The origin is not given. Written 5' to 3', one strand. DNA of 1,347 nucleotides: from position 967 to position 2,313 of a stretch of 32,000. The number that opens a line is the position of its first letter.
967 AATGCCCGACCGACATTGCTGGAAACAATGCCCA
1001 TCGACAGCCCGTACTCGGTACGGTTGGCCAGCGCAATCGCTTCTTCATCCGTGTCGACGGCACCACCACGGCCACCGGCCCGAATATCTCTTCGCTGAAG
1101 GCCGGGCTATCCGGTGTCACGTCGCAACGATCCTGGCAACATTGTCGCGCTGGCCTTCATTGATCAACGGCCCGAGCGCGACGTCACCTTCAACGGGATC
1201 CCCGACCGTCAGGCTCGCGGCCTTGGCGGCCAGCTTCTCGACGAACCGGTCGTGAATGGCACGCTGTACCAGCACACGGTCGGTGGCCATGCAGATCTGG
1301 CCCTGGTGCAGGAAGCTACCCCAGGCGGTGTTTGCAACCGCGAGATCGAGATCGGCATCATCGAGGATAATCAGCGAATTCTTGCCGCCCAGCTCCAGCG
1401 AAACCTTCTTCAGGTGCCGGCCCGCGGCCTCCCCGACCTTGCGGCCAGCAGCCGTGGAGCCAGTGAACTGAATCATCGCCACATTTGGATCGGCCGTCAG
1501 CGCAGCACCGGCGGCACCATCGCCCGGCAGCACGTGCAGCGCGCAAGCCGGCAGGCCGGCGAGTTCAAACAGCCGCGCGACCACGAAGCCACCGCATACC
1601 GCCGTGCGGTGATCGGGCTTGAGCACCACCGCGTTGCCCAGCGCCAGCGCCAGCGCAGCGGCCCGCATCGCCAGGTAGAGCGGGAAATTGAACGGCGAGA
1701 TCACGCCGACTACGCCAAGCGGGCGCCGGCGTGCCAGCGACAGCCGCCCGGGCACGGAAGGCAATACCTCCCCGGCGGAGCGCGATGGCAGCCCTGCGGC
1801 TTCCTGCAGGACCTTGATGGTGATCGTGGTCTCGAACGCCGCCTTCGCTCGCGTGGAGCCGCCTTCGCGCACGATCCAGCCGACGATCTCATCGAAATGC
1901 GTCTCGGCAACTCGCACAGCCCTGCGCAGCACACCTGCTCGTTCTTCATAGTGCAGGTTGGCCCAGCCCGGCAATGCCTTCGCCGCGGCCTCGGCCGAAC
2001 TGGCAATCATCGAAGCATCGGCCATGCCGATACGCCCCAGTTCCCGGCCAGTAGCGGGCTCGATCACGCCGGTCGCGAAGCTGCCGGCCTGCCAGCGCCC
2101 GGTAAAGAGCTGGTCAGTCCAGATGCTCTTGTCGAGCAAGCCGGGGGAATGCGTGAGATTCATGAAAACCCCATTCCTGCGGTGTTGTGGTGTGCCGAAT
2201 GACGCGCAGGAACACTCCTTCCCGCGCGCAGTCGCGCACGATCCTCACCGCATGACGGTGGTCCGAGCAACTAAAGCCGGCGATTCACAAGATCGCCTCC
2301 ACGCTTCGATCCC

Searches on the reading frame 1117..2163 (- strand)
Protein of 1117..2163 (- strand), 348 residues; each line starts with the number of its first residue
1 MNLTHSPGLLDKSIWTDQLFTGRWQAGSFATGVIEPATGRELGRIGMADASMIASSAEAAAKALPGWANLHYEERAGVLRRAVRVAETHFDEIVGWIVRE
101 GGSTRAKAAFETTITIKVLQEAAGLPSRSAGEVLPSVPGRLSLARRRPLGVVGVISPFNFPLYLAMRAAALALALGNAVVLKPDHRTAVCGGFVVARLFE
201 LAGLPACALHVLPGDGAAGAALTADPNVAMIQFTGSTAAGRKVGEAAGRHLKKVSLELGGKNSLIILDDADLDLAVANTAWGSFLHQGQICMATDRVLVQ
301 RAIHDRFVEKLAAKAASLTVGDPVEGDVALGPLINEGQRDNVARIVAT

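Call 13: search_protein_families(library=pfam, proteins=[window:1117-2163:-], max_evalue=0.01)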
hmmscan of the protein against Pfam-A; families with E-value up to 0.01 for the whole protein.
window:1117-2163:- (348 aa): 1 family
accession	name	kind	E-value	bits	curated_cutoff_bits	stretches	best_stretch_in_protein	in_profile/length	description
PF00171.27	Aldedh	-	2.2e-103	346.7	23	1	32-347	10-325/461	Aldehyde dehydrogenase family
